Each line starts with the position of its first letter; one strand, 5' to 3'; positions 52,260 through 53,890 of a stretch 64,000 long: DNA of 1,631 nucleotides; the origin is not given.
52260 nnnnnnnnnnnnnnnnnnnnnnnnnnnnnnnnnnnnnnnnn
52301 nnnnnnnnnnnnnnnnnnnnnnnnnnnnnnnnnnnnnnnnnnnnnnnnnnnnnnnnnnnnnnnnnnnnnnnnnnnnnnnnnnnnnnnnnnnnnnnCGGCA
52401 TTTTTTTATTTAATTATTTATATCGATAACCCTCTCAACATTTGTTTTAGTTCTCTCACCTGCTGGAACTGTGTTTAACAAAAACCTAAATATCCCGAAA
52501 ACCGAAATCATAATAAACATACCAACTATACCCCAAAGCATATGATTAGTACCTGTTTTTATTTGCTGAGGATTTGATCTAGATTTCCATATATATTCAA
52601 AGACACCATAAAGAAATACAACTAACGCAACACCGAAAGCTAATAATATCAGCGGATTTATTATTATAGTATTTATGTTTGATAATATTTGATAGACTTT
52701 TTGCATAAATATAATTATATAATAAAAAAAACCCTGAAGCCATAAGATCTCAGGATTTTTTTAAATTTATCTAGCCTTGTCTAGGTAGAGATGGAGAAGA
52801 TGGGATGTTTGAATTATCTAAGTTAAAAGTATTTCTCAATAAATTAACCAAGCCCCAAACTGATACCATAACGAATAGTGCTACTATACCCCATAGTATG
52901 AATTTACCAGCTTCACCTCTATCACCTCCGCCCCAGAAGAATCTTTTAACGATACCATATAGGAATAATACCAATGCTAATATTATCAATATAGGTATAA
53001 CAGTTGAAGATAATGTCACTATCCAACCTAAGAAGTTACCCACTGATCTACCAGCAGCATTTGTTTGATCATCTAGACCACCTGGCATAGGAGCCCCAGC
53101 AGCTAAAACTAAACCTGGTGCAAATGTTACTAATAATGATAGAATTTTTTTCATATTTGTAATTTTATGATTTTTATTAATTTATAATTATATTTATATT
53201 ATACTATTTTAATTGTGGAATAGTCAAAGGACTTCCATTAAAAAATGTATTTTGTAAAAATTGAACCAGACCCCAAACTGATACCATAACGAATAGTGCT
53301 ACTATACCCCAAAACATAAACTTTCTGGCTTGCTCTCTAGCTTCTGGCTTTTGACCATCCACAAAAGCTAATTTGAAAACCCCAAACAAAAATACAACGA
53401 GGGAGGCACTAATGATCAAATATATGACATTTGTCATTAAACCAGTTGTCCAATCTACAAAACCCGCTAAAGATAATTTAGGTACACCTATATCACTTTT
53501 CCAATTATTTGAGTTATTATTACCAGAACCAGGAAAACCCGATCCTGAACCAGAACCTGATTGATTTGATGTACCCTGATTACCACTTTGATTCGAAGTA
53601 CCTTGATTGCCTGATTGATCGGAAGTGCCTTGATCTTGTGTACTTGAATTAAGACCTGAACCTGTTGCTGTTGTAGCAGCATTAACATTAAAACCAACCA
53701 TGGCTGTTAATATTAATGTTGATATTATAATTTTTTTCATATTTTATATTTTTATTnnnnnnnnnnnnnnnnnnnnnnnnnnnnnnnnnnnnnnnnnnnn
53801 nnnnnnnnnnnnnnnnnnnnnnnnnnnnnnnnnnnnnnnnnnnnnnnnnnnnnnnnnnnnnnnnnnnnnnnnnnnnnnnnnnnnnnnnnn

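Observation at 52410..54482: Tandem array of five paralogous VirB2/TrbC-like small membrane pilin-like genes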

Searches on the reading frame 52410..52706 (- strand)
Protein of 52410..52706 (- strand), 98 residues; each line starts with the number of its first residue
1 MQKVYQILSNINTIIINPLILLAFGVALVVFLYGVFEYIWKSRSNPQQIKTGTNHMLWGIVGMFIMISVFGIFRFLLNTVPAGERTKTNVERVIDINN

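Call 3: search_protein_families(library=pfam, proteins=[window:52410-52706:-], max_evalue=1)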
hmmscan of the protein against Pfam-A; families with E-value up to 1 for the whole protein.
window:52410-52706:- (98 aa): 10 families
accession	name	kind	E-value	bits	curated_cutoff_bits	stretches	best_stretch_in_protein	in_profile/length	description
PF18895.5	T4SS_pilin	-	5.9e-06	26.7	26.6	1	16-76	13-71/71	Type IV secretion system pilin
PF03994.20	DUF350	-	0.0089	16.5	26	1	23-78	45-98/133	Domain of Unknown Function (DUF350)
PF20403.5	DUF6693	-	0.025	15.2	31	1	7-41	64-99/104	Family of unknown function (DUF6693)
PF03631.20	Virul_fac_BrkB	-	0.052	13.6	33.7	1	19-80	123-187/259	Virulence factor BrkB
PF24226.1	DUF7442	-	0.066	13.5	23.8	1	61-95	29-62/79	Phage membrane protein Family of unknown function (DUF7442)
PF02656.20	DUF202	-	0.14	13.1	23.4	1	19-43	43-67/68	Domain of unknown function (DUF202)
PF15706.10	TMEM132_C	-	0.15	12.3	27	0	21-51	39-69/87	TMEM132 C-terminal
PF06716.16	MP_p6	-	0.16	12.4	22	1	19-40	8-29/54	Movement protein p6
PF20990.2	DUF2207_C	-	0.2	11.8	33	1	6-76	136-185/247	Predicted membrane protein (DUF2207) C-terminal domain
PF05545.16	FixQ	-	0.35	11.3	29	1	23-45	13-35/49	Cbb3-type cytochrome oxidase component FixQ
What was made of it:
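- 52410..52706 (-): P1 (98 aa). Pilin paralog at position 5. No signal peptide, two hydrophobic helices and a conserved charged C-terminal tail. PF18895 26.7 bits (call 3).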

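Call 4: search_protein_families(library=ncbifam, proteins=[window:52410-52706:-], max_evalue=1)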
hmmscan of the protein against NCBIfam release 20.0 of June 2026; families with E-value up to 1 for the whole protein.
window:52410-52706:- (98 aa): 4 families
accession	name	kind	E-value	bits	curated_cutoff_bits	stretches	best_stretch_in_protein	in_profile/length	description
NF045849.1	ICE_MMCAP2_0565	equivalog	4.1e-07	29.6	40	1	6-79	8-79/80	Mbov_0395 family pilin-like conjugal transfer protein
NF047440.1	LA3751_2_3_fam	subfamily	0.07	11.9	200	1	28-92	198-258/460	LA_3751/LA_3752 family putative glycosyltransferase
NF052277.1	lmo0954_fam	equivalog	0.13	12.9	40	1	11-69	16-64/89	lmo0954 family membrane protein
TIGR01167.1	LPXTG_anchor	domain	0.42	11.4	15.9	1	50-73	4-27/34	LPXTG cell wall anchor domain-containing protein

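Call 34: find_homologous_proteins(query=A1, max_evalue=0.001)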
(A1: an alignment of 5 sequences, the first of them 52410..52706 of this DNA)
Query A1 (5 sequences) (98 aa, profile of the alignment): 265 proteins with E <= 0.001 among 8000 candidates; the best 120 are listed.
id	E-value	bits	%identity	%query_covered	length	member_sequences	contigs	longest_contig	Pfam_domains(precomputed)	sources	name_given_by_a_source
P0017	2.3e-43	165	37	68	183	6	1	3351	PF18895.6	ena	-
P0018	6.7e-40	154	40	55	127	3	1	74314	-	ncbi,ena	-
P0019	4.3e-37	145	-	-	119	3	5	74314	PF18895.6,PF04956.19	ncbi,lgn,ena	-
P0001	5.4e-34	135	-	-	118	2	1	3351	PF18895.6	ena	-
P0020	5.3e-31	125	100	100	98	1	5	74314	PF18895.6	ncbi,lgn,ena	-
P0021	8.3e-30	121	35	79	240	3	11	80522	PF18895.6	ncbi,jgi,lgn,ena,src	ncbi:MAG TPA: hypothetical protein VJB95_03310 [Candidatus Paceibacterota bacterium]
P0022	3.8e-27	112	73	100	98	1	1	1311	PF18895.6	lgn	-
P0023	2.0e-26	110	34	48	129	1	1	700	PF18895.6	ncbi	-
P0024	3.3e-26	109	71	99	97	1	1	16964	PF18895.6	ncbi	-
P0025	6.4e-26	109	77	100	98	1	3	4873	PF18895.6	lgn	-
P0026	1.9e-25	107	28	48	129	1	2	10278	PF18895.6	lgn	-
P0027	3.7e-25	106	23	71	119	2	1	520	PF18895.6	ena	-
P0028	1.1e-24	105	37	63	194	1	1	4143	PF18895.6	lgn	-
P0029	2.0e-24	104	42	31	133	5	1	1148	-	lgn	-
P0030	7.8e-24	102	-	-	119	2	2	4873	PF18895.6,PF04956.19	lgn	-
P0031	3.2e-23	100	42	27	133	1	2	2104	PF18895.6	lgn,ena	-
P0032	6.0e-23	99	37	63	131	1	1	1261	PF18895.6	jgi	-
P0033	8.5e-23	98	34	39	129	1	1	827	PF18895.6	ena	-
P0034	1.7e-22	97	48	23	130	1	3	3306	PF18895.6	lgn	-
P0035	1.8e-22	97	47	31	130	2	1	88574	PF18895.6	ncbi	-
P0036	1.9e-22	97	52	21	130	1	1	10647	PF18895.6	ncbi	-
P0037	2.4e-22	97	32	45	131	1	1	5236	PF18895.6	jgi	-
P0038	2.6e-22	97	20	71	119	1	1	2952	PF18895.6,PF04956.19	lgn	-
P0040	3.8e-22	96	32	48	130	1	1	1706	PF18895.6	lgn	-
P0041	4.8e-22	96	27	53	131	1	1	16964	PF18895.6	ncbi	-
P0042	5.0e-22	96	39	28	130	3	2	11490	PF18895.6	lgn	-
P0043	5.4e-22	96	38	27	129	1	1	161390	PF18895.6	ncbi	-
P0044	6.5e-22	96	42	27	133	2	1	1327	PF18895.6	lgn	-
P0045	7.2e-22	95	66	99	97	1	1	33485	PF18895.6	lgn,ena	-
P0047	9.0e-22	95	44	26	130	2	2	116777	PF18895.6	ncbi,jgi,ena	jgi:hypothetical protein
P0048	9.3e-22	95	32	45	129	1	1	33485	PF18895.6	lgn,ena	-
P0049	1.1e-21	95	28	48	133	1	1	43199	PF18895.6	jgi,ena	-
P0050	1.2e-21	95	32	45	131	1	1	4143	PF18895.6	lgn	-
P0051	1.3e-21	95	37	63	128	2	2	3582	PF18895.6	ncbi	-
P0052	2.3e-21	94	35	63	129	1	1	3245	PF18895.6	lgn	-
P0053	2.6e-21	94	30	45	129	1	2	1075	PF18895.6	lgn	-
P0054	2.7e-21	94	22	50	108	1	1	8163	PF18895.6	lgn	-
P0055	2.7e-21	94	30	48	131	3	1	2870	PF18895.6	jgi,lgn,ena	jgi:hypothetical protein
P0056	3.7e-21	93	36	60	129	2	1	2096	PF18895.6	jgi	-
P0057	4.2e-21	93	29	81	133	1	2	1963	PF18895.6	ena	-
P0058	4.2e-21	93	33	46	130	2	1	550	PF18895.6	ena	-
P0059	4.4e-21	93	20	71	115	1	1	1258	PF18895.6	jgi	jgi:hypothetical protein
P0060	5.9e-21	92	28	48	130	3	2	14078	PF18895.6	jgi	jgi:Type IV secretion system pilin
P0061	7.9e-21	92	28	71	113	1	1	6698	PF18895.6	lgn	-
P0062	9.1e-21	92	27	45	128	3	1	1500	PF18895.6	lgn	-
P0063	9.6e-21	92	28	48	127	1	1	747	PF18895.6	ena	-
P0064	1.0e-20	92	24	85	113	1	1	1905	PF18895.6,PF04956.19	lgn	-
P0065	1.3e-20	91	36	60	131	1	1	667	PF18895.6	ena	-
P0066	1.6e-20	91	30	45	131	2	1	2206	PF18895.6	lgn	-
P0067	1.9e-20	91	24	67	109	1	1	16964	PF18895.6,PF04956.19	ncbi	-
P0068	2.4e-20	90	24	82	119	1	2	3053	PF18895.6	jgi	jgi:hypothetical protein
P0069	2.6e-20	90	28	48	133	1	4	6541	PF18895.6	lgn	-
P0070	3.1e-20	90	27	45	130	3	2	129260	PF18895.6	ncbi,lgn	-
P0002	3.1e-20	90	29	56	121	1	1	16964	PF18895.6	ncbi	-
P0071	3.3e-20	90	30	45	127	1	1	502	PF18895.6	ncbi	-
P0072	4.5e-20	90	36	43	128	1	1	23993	PF18895.6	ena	-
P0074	4.8e-20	89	30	48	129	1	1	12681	PF18895.6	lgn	-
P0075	5.1e-20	89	30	45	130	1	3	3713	PF18895.6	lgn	-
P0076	5.8e-20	89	30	48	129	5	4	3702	PF18895.6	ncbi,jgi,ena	jgi:hypothetical protein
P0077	6.1e-20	89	29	57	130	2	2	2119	PF18895.6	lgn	-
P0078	7.1e-20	89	32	45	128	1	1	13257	PF18895.6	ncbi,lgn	-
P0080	8.4e-20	89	30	45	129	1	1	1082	PF18895.6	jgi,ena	jgi:hypothetical protein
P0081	1.1e-19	88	30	45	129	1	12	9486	PF18895.6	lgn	-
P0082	1.2e-19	88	28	71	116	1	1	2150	PF18895.6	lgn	-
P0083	1.2e-19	88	37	63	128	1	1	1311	PF18895.6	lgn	-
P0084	1.3e-19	88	26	48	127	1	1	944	PF18895.6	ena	-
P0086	1.9e-19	88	40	26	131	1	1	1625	PF18895.6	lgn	-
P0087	2.8e-19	87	30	45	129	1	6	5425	PF18895.6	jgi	jgi:hypothetical protein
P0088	2.9e-19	87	32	45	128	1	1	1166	PF18895.6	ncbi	-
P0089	3.5e-19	87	39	52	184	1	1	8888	PF18895.6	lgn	-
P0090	6.5e-19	86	44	28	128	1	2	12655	PF18895.6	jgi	jgi:hypothetical protein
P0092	8.8e-19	85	37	63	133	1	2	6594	PF18895.6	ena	-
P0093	1.1e-18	85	35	81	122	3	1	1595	PF18895.6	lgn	-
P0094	1.7e-18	84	27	71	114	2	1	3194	PF18895.6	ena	-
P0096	2.9e-18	84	34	63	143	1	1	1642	PF18895.6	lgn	-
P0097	3.5e-18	83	30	48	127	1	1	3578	PF18895.6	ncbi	-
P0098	3.6e-18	83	48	77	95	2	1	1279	PF18895.6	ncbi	-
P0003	3.9e-18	83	33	42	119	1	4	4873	PF18895.6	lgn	-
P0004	4.0e-18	83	27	38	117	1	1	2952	PF18895.6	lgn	-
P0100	6.9e-18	83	47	52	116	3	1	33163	PF18895.6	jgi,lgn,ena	-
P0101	8.2e-18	82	39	52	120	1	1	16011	PF18895.6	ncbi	-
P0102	8.5e-18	82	40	85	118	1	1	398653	PF18895.6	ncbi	-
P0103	8.9e-18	82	36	65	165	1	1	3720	PF18895.6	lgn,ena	-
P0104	1.6e-17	81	54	83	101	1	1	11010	PF18895.6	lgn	-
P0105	1.7e-17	81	44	60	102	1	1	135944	PF18895.6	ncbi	-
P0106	2.5e-17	81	48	86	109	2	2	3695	PF18895.6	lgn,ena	-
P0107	2.9e-17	80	39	85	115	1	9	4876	PF18895.6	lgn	-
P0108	3.2e-17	80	53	76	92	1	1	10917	PF18895.6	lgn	-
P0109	3.5e-17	80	37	85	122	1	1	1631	PF18895.6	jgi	-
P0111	6.8e-17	79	53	77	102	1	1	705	PF18895.6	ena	-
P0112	7.4e-17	79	50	76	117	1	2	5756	PF18895.6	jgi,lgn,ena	jgi:uncharacterized membrane protein YidH (DUF202 family)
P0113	8.9e-17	79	52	90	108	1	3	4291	PF18895.6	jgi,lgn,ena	-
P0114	1.1e-16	79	34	79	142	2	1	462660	PF18895.6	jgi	-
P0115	1.2e-16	79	41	98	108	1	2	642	PF18895.6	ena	-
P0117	2.0e-16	78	36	79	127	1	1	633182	PF18895.6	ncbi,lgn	-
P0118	2.1e-16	78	49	80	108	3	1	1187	PF18895.6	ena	-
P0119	2.2e-16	78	34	66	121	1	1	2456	PF18895.6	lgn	-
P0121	3.1e-16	77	49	95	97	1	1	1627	PF18895.6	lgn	-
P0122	3.2e-16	77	48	87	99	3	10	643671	PF18895.6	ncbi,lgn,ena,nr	ncbi:MAG: hypothetical protein R3B64_02735 [Candidatus Paceibacterota bacterium]|nr:hypothetical pro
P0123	3.3e-16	77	47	80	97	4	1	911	PF18895.6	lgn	-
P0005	3.4e-16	77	29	56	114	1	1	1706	PF18895.6,PF04956.19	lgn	-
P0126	8.4e-16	76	48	85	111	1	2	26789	PF18895.6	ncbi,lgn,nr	ncbi:hypothetical protein HYZ82_02265 [Candidatus Nomurabacteria bacterium]|nr:hypothetical protein 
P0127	1.1e-15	75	37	72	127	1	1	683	PF18895.6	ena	-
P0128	1.2e-15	75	48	85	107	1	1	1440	PF18895.6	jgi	-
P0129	1.3e-15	75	47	83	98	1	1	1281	PF18895.6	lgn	-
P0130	1.3e-15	75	40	80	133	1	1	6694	PF18895.6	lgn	-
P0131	1.3e-15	75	47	76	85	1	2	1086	PF18895.6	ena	-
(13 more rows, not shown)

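Call 36: find_encoding_contigs(protein=P0122, flank=10000, max_places=2)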
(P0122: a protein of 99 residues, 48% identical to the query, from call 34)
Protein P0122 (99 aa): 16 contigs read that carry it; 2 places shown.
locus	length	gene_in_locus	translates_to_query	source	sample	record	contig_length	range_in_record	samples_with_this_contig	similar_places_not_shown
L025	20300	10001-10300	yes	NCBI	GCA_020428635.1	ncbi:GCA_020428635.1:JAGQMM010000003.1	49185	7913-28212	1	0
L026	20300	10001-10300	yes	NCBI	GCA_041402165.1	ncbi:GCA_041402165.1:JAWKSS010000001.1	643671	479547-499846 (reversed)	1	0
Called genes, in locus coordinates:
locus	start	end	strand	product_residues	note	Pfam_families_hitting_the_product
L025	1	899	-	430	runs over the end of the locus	PF13393:tRNA-synt_His, PF00587:tRNA-synt_2b, PF03129:HGTP_anticodon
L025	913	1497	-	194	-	PF10502:Peptidase_S26, PF00717:Peptidase_S24 (weak)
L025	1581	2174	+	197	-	PF01195:Pept_tRNA_hydro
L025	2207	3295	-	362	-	PF00575:S1 (weak), PF23459:S1_RRP5 (faint), PF21710:Spt6_S1 (faint), PF00575:S1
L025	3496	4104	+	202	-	PF13483:Lactamase_B_3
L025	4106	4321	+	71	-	-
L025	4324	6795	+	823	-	PF00521:DNA_topoisoIV, PF03989:DNA_gyraseA_C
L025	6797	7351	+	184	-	PF01209:Ubie_methyltran, PF01728:FtsJ, PF13489:Methyltransf_23 (weak), PF05175:MTS (faint), PF13847:Methyltransf_31, PF08241:Methyltransf_11, PF08242:Methyltransf_12, PF13649:Methyltransf_25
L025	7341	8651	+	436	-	PF01547:SBP_bac_1, PF13416:SBP_bac_8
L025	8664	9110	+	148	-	PF04956:TrbC (weak), PF18895:T4SS_pilin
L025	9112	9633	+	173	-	PF18895:T4SS_pilin (weak)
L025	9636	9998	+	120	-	PF18895:T4SS_pilin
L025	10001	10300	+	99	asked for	PF18895:T4SS_pilin (weak)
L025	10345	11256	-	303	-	-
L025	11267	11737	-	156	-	-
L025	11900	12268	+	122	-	PF18895:T4SS_pilin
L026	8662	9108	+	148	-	PF04956:TrbC (weak), PF18895:T4SS_pilin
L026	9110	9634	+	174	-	PF18895:T4SS_pilin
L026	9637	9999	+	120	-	PF18895:T4SS_pilin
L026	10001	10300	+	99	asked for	PF18895:T4SS_pilin (weak)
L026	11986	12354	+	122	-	PF18895:T4SS_pilin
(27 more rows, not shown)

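Call 37: find_encoding_contigs(protein=P0117, flank=10000, max_places=2)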
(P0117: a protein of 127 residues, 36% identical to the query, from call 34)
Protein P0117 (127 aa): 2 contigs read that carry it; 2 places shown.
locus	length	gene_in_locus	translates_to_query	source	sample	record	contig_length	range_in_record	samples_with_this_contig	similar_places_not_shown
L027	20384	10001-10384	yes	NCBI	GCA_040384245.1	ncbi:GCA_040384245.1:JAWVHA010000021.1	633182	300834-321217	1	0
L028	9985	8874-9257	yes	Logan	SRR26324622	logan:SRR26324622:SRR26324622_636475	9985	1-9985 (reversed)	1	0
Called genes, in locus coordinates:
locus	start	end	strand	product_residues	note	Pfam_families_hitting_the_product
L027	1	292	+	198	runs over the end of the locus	PF01195:Pept_tRNA_hydro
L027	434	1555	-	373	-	PF00575:S1, PF23459:S1_RRP5 (weak)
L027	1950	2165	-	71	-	-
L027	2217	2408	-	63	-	-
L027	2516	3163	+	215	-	PF13483:Lactamase_B_3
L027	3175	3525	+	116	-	-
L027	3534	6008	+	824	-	PF00521:DNA_topoisoIV, PF03989:DNA_gyraseA_C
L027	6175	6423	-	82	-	-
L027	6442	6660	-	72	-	-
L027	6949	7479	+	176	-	PF02475:TRM5-TYW2_MTfase (weak), PF08704:GCD14 (weak), PF01135:PCMT, PF01209:Ubie_methyltran, PF13847:Methyltransf_31, PF08241:Methyltransf_11, PF13649:Methyltransf_25, PF08242:Methyltransf_12, +3 more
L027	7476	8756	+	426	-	PF01547:SBP_bac_1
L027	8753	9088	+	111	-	PF18895:T4SS_pilin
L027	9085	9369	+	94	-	-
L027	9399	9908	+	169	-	PF18895:T4SS_pilin (weak)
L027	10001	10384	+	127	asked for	PF18895:T4SS_pilin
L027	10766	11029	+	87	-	PF18895:T4SS_pilin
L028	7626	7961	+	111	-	PF18895:T4SS_pilin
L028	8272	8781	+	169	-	PF18895:T4SS_pilin (weak)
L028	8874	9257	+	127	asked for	PF18895:T4SS_pilin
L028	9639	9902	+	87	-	PF18895:T4SS_pilin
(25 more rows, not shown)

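Call 58: find_encoding_contigs(protein=P0017, flank=5000, max_places=6)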
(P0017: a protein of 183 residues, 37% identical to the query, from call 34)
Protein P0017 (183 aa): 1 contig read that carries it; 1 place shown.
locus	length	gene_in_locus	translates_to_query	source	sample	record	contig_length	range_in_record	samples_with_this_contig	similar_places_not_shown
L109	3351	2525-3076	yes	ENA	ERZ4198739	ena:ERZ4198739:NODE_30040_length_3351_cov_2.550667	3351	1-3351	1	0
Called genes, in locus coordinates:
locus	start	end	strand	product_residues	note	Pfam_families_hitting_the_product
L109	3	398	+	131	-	?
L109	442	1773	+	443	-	PF01547:SBP_bac_1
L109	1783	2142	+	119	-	PF04956:TrbC (weak), PF18895:T4SS_pilin (weak)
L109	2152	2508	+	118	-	PF18895:T4SS_pilin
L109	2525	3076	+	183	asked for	PF18895:T4SS_pilin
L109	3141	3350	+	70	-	?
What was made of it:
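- The chimeric contig has 2.5x coverage and may be an assembly artefact (call 58).
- Tried and rejected: P3-P2 chimera as evidence of recombination: left open, because it is a single contig at 2.5x coverage (call 58).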

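Call 88: search_protein_families(library=padloc, proteins=[window:52410-52706:-], max_evalue=0.01)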
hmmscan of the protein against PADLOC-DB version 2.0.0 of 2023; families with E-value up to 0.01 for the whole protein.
window:52410-52706:- (98 aa): 0 families

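Call 89: search_protein_families(library=phrogs, proteins=[window:52410-52706:-], max_evalue=0.01)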
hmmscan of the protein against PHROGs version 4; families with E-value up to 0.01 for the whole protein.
window:52410-52706:- (98 aa): 0 families

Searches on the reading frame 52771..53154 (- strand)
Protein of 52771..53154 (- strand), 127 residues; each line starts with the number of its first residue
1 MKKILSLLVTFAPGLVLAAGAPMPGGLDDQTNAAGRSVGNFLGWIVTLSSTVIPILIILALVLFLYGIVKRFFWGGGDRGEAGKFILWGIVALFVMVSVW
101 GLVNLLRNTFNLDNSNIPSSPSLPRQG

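Call 3: search_protein_families(library=pfam, proteins=[window:52771-53154:-], max_evalue=1)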
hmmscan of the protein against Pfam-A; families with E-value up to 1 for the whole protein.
window:52771-53154:- (127 aa): 6 families
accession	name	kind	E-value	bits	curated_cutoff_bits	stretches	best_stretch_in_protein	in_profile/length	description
PF18895.5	T4SS_pilin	-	6.2e-05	23.4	26.6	1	47-106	11-71/71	Type IV secretion system pilin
PF07415.16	Herpes_LMP2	-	0.0082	15.4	25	1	3-103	350-442/497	Gammaherpesvirus latent membrane protein (LMP2) protein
PF21001.2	YqiJ_N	-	0.01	16.5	23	1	28-69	44-82/116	Inner membrane protein YqiJ, N-terminal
PF20153.4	DUF6535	-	0.071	13.4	23.9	1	42-69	145-172/177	Family of unknown function (DUF6535)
PF24284.1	DUF7472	-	0.26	11.9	27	1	57-97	14-55/65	Family of unknown function (DUF7472)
PF01988.24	VIT1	-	0.5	10.6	28.1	1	50-96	163-209/214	VIT family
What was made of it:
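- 52771..53154 (-): P2 (127 aa). Pilin paralog at position 4. Sec signal peptide, hairpin and a Pro-rich C-terminal tail. Its second helix is identical to that of P3. PF18895 23.4 bits, below the cut-off (call 3).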

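Call 4: search_protein_families(library=ncbifam, proteins=[window:52771-53154:-], max_evalue=1)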
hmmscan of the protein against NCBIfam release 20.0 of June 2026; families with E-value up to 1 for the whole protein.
window:52771-53154:- (127 aa): 3 families
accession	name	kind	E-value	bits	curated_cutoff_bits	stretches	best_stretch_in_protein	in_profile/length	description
NF045849.1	ICE_MMCAP2_0565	equivalog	0.00044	19.9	40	1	42-107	10-77/80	Mbov_0395 family pilin-like conjugal transfer protein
NF007008.0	PRK09471.1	equivalog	0.0053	16.2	388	1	46-96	134-184/306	oligopeptide ABC transporter permease OppB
NF011180.0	PRK14585.1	equivalog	0.016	15.5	191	1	48-108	20-79/137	poly-beta-1,6-N-acetyl-D-glucosamine biosynthesis protein PgaD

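Call 88: search_protein_families(library=padloc, proteins=[window:52771-53154:-], max_evalue=0.01)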
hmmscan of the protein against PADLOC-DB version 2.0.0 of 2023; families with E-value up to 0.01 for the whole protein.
window:52771-53154:- (127 aa): 0 families

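Call 89: search_protein_families(library=phrogs, proteins=[window:52771-53154:-], max_evalue=0.01)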
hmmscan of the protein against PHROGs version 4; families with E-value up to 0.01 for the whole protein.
window:52771-53154:- (127 aa): 1 family
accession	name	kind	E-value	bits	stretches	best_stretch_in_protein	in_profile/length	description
phrog_11593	-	unknown function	0.00039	21.4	1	29-60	13-44/50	-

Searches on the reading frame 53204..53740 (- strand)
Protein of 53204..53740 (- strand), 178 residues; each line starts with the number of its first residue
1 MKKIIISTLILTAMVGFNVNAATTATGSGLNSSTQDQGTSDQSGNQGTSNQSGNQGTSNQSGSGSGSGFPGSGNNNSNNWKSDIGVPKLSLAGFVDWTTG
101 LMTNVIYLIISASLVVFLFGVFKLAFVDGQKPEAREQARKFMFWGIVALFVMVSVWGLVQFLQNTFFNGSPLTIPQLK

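Call 3: search_protein_families(library=pfam, proteins=[window:53204-53740:-], max_evalue=1)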
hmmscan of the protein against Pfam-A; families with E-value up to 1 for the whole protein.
window:53204-53740:- (178 aa): 4 families
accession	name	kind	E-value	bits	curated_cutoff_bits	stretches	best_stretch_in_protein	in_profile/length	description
PF18895.5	T4SS_pilin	-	5.3e-08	33.3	26.6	1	103-162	13-71/71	Type IV secretion system pilin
PF21827.1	New_glue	-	0.016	15.4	31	1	1-65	1-67/94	New glue protein family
PF06933.16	SSP160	-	0.076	11.7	25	1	3-111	79-181/758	Special lobe-specific silk protein SSP160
PF13567.11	DUF4131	-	0.26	11.4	31.6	1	108-164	8-53/165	Domain of unknown function (DUF4131)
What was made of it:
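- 53204..53740 (-): P3 (178 aa). Pilin paralog at position 3. Sec signal peptide, then about 70 residues of S/G/N/Q-rich low-complexity sequence containing a 27-nt tandem repeat, then the hairpin. PF18895 33.3 bits (call 3).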

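Call 4: search_protein_families(library=ncbifam, proteins=[window:53204-53740:-], max_evalue=1)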
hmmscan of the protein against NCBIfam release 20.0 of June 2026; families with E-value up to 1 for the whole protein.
window:53204-53740:- (178 aa): 5 families
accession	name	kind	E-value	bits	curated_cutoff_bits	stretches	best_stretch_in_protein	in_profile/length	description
NF045849.1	ICE_MMCAP2_0565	equivalog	0.00043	19.9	40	1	97-162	12-76/80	Mbov_0395 family pilin-like conjugal transfer protein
TIGR03943.1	TIGR03943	equivalog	0.072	12.5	88.8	1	104-157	12-69/221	TIGR03943 family putative permease subunit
NF041321.1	Alpha-amyl_MalA_Halo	equivalog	0.18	10.1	875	1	27-95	79-145/666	alpha-amylase MalA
NF033802.1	AimP_fam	subfamily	0.3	11.3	35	1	1-17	1-18/43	lysogeny pheromone AimP family peptide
NF033486.1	harvest_ssl1498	equivalog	0.73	9.8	45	1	131-152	21-42/53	photosystem II assembly protein Psb34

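Call 88: search_protein_families(library=padloc, proteins=[window:53204-53740:-], max_evalue=0.01)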
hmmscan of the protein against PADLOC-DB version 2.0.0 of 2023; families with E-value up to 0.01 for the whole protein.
window:53204-53740:- (178 aa): 0 families

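Call 89: search_protein_families(library=phrogs, proteins=[window:53204-53740:-], max_evalue=0.01)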
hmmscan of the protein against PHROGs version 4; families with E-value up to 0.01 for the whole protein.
window:53204-53740:- (178 aa): 0 families
